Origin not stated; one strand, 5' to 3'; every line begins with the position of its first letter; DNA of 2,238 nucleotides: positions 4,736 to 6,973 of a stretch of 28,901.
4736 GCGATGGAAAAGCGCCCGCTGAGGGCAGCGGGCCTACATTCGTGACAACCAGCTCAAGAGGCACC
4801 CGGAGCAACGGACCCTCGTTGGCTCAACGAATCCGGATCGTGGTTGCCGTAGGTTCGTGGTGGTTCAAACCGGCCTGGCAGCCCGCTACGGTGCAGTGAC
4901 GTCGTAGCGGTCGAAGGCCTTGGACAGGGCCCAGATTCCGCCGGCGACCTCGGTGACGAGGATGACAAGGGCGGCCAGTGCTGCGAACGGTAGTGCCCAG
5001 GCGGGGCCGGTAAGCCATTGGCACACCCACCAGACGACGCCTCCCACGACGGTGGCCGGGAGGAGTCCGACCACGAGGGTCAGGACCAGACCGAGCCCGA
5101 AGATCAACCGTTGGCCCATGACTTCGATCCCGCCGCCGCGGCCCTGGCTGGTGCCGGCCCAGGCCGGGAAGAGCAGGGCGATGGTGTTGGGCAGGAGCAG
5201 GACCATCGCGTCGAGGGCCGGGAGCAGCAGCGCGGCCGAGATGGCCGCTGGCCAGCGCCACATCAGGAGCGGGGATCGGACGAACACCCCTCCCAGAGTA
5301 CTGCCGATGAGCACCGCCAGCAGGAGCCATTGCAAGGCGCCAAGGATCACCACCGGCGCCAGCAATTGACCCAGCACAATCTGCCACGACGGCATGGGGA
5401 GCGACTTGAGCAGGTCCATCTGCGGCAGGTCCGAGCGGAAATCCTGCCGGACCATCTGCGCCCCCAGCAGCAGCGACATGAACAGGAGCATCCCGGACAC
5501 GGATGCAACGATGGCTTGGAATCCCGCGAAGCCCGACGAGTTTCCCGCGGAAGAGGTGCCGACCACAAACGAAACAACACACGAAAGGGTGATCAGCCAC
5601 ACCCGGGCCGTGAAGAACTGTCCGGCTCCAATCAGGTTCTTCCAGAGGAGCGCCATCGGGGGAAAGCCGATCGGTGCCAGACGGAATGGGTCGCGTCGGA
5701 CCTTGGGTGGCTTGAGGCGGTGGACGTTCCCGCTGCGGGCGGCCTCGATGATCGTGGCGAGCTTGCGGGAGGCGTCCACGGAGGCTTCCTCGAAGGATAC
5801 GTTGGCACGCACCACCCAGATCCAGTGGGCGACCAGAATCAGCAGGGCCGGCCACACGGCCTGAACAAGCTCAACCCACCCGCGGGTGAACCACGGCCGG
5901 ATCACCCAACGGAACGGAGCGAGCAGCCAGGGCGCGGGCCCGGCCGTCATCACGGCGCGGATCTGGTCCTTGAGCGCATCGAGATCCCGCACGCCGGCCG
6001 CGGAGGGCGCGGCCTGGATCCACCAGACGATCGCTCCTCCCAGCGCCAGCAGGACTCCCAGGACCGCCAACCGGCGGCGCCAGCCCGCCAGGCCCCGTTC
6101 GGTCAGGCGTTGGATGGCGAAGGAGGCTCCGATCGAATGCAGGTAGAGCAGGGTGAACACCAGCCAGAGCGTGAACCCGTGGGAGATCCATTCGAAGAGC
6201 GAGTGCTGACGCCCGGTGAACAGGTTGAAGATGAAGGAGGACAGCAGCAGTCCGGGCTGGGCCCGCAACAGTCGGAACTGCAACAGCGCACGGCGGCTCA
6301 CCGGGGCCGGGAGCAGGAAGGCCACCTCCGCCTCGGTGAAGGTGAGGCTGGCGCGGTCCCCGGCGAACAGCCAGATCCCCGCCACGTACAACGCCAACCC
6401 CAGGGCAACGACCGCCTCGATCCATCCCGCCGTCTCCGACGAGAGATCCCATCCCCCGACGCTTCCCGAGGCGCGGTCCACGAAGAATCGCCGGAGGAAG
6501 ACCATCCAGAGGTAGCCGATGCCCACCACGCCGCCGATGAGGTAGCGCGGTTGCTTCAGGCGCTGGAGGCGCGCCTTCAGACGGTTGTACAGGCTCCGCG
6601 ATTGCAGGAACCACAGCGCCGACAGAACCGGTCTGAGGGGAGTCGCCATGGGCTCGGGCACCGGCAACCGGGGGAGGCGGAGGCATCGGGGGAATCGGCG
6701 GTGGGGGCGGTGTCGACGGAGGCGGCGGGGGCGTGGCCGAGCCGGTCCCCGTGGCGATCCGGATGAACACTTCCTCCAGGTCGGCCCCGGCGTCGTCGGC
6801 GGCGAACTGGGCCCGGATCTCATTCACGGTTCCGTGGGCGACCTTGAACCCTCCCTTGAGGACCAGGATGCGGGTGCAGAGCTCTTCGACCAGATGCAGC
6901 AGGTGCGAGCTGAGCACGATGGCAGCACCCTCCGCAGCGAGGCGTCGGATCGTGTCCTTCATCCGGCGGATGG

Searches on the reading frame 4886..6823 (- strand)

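Call 36: search_protein_families(library=pfam, proteins=[window:4886-6823:-])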
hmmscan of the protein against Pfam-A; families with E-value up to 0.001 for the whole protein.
window:4886-6823:- (645 aa): 1 family
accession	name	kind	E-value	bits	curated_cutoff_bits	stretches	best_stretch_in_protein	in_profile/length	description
PF16962.11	ABC_export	-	1e-14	54.4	29.7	1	68-453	2-382/531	Putative ABC exporter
